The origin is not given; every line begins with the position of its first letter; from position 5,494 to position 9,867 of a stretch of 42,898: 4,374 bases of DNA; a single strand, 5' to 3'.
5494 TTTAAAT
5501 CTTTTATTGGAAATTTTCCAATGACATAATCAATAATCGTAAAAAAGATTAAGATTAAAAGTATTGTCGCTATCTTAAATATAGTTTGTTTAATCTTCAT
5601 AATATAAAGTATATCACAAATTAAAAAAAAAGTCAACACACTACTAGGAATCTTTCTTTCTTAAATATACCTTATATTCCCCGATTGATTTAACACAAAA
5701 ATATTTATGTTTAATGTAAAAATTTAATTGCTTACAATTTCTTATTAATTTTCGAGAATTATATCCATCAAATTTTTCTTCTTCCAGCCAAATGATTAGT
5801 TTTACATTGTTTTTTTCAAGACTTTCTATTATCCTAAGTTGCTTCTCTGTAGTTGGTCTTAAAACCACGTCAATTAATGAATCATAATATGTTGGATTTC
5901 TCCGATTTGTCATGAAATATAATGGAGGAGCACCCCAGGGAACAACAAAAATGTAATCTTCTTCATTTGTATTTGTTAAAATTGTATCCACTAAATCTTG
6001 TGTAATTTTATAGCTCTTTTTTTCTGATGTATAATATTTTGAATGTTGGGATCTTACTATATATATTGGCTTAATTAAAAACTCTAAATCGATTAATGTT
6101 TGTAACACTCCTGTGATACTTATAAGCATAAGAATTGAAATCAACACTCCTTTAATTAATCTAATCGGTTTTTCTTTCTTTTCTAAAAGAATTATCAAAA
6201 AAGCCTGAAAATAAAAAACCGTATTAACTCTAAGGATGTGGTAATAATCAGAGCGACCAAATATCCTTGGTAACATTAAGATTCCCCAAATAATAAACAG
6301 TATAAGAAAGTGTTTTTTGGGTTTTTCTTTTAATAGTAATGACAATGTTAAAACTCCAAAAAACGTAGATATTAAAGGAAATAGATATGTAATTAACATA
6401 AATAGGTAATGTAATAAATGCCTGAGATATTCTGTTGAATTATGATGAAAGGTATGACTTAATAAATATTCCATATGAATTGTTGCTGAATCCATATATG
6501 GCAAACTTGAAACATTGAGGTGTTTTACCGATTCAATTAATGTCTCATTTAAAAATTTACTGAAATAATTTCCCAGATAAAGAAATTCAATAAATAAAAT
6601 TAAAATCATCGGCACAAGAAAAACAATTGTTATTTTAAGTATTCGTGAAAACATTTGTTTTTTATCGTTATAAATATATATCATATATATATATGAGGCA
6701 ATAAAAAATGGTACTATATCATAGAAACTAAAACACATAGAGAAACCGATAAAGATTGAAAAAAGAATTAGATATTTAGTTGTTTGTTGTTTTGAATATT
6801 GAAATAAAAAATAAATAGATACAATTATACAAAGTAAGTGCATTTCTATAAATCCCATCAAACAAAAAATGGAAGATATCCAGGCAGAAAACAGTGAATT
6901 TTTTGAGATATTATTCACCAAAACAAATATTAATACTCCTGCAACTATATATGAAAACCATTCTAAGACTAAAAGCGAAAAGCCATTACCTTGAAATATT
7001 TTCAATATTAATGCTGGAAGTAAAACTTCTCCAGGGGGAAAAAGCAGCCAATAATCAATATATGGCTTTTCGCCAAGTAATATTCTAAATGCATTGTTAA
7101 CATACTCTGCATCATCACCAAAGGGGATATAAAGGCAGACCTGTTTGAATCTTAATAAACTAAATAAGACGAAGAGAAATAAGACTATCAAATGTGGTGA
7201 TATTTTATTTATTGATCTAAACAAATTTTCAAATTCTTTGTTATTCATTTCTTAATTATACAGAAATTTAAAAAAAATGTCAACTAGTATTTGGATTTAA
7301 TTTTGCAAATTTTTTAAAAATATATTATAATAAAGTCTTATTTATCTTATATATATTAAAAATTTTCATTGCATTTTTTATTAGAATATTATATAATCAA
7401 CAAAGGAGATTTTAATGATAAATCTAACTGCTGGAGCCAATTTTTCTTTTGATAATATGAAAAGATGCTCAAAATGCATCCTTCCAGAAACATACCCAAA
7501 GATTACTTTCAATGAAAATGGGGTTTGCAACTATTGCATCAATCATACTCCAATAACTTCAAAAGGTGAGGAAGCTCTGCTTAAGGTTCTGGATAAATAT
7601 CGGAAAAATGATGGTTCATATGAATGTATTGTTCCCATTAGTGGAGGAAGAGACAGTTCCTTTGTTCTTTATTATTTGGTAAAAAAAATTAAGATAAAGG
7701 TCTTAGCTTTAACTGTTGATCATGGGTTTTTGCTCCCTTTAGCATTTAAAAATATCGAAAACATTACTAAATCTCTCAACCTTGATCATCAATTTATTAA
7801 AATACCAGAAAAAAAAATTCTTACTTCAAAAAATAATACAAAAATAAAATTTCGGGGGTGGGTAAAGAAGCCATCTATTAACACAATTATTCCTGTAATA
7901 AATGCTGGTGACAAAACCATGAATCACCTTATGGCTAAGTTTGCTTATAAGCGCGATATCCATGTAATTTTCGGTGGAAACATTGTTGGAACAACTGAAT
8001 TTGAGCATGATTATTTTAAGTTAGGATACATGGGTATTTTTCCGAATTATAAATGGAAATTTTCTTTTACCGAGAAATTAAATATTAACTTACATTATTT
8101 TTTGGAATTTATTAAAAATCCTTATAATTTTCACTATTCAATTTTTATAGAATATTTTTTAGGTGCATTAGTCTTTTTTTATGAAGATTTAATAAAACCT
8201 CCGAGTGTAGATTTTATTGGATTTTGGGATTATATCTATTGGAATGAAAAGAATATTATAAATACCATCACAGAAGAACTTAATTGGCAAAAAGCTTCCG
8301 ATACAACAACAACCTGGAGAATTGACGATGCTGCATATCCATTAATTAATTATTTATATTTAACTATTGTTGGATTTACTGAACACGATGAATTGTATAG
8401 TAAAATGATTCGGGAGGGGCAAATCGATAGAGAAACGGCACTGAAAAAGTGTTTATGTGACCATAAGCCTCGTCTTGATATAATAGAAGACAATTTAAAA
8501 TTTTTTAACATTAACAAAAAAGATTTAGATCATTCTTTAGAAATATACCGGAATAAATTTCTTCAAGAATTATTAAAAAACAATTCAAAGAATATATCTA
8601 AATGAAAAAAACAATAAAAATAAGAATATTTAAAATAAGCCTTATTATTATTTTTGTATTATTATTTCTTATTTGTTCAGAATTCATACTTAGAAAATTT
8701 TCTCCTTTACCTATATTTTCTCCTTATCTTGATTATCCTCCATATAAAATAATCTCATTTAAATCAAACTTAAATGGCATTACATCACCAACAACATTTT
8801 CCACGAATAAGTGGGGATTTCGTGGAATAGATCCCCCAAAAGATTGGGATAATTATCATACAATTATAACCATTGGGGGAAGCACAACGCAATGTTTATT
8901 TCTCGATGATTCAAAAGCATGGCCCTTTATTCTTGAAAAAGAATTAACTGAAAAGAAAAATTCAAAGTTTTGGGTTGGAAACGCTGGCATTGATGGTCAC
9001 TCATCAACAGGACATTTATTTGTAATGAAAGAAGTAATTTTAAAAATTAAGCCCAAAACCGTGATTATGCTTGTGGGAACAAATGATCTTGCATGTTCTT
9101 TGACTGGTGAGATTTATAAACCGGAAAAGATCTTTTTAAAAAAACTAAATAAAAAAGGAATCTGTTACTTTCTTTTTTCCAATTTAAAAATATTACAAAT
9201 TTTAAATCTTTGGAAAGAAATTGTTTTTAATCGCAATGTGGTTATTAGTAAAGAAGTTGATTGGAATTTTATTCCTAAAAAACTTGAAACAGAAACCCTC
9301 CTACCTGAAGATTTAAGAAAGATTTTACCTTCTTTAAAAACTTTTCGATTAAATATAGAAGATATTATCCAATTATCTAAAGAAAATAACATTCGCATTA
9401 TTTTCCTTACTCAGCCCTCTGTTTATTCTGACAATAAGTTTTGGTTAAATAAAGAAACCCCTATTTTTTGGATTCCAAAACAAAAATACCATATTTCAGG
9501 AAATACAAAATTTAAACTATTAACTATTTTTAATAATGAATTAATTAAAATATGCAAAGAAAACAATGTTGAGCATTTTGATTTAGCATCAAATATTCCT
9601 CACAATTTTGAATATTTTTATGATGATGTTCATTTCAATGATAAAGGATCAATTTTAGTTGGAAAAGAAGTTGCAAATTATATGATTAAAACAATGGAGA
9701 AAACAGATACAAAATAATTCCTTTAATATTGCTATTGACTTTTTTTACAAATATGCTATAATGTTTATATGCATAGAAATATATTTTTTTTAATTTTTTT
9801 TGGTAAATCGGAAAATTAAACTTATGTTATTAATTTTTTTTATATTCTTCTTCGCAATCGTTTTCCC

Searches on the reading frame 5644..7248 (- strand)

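Call 6: search_protein_families(library=pfam, proteins=[window:5644-7248:-], max_evalue=0.001)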
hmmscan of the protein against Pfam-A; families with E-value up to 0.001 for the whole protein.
window:5644-7248:- (534 aa): 1 family
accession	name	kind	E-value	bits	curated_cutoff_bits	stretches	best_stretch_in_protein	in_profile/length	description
PF13231.12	PMT_2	-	0.00031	21.4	26.1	1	71-212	3-149/160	Dolichyl-phosphate-mannose-protein mannosyltransferase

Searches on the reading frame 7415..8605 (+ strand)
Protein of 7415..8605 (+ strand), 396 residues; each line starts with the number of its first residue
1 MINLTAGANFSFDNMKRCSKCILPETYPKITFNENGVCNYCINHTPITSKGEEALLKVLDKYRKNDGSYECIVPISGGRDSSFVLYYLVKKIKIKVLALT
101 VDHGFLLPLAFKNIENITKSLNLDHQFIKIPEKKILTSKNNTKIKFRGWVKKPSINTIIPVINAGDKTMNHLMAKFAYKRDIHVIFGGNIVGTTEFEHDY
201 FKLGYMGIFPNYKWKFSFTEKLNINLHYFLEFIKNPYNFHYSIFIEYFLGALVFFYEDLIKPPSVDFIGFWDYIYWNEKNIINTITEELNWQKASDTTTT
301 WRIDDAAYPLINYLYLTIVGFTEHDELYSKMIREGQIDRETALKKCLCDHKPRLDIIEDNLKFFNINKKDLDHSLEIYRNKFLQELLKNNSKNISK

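Call 5: search_protein_families(library=ncbifam, proteins=[window:7415-8605:+], max_evalue=0.01)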
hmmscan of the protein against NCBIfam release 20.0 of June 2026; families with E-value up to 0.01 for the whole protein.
window:7415-8605:+ (396 aa): 12 families
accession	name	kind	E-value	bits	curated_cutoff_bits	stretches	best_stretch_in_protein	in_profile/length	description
TIGR03573.1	WbuX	subfamily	2.4e-44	152.2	203.2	1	15-373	1-341/344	N-acetyl sugar amidotransferase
TIGR00268.2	TIGR00268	equivalog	8.6e-06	25.2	150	1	70-143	15-89/259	ATP-dependent sacrificial sulfur transferase LarE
NF006351.0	PRK08576.1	equivalog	1.6e-05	23.7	290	1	52-127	222-292/436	hypothetical protein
NF010587.0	PRK13980.1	equivalog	0.0001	21.6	255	1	50-132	13-96/267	NAD+ synthase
NF038212.1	argG_rel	exception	0.00029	19.8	425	1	74-129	20-73/381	argininosuccinate synthase-related protein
NF049949.1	tRNAsynTtuAPyrococ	equivalog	0.00039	19.7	450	1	48-189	27-155/292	tRNA-5-methyluridine(54) 2-sulfurtransferase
TIGR00364.1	TIGR00364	equivalog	0.00059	19.4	150.3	1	71-188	1-118/201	7-cyano-7-deazaguanine synthase QueC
TIGR02432.1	lysidine_TilS_N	equivalog_domain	0.00073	19.5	93.6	1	72-135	3-71/189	tRNA lysidine(34) synthetase TilS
TIGR00884.1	guaA_Cterm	equivalog_domain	0.0012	18.2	338.75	1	60-130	8-79/310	glutamine-hydrolyzing GMP synthase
NF000848.1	PRK00074.1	equivalog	0.0028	16.3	400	1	54-124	199-271/512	glutamine-hydrolyzing GMP synthase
TIGR00552.1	nadE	equivalog_domain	0.0054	16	63.65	1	52-133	6-89/251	NAD(+) synthase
NF000032.1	D_ala_D_ser_VanL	exception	0.0083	15.3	750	0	128-176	44-91/349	D-alanine--D-serine ligase VanL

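Call 6: search_protein_families(library=pfam, proteins=[window:7415-8605:+], max_evalue=0.001)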
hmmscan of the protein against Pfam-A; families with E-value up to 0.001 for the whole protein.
window:7415-8605:+ (396 aa): 2 families
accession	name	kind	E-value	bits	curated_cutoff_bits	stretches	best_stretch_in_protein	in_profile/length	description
PF06508.19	QueC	-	2.9e-05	24.1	22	1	71-188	2-119/210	Queuosine biosynthesis protein QueC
PF02540.23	NAD_synthase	-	0.00077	19.1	21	0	54-133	4-84/242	NAD synthase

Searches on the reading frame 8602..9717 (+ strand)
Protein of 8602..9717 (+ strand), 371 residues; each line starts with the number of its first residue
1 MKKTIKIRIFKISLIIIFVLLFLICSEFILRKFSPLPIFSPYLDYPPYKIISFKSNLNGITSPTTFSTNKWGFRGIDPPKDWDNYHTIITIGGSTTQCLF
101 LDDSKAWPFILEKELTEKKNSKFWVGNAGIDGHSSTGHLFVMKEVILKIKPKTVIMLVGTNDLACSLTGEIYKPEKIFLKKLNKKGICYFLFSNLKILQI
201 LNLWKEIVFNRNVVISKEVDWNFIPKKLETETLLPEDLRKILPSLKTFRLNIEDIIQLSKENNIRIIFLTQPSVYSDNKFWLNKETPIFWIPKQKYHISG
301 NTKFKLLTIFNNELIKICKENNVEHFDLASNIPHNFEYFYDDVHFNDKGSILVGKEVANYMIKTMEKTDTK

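Call 5: search_protein_families(library=ncbifam, proteins=[window:8602-9717:+], max_evalue=0.01)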
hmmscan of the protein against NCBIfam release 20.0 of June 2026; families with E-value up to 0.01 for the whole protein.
window:8602-9717:+ (371 aa): 1 family
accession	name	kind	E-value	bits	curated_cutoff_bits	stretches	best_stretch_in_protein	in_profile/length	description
NF007819.1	PRK10528.1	equivalog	8.7e-05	22.3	270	1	87-163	30-105/210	multifunctional acyl-CoA thioesterase I/protease I/lysophospholipase L1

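Call 6: search_protein_families(library=pfam, proteins=[window:8602-9717:+], max_evalue=0.001)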
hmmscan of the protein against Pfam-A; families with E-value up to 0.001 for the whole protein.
window:8602-9717:+ (371 aa): 2 families
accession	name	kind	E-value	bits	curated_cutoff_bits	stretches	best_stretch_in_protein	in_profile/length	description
PF13472.12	Lipase_GDSL_2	-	1.4e-10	42.4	32.9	1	91-349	2-175/178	GDSL-like Lipase/Acylhydrolase family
PF00657.28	Lipase_GDSL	-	1.1e-06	29.4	23.6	1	88-357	1-208/208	GDSL-like Lipase/Acylhydrolase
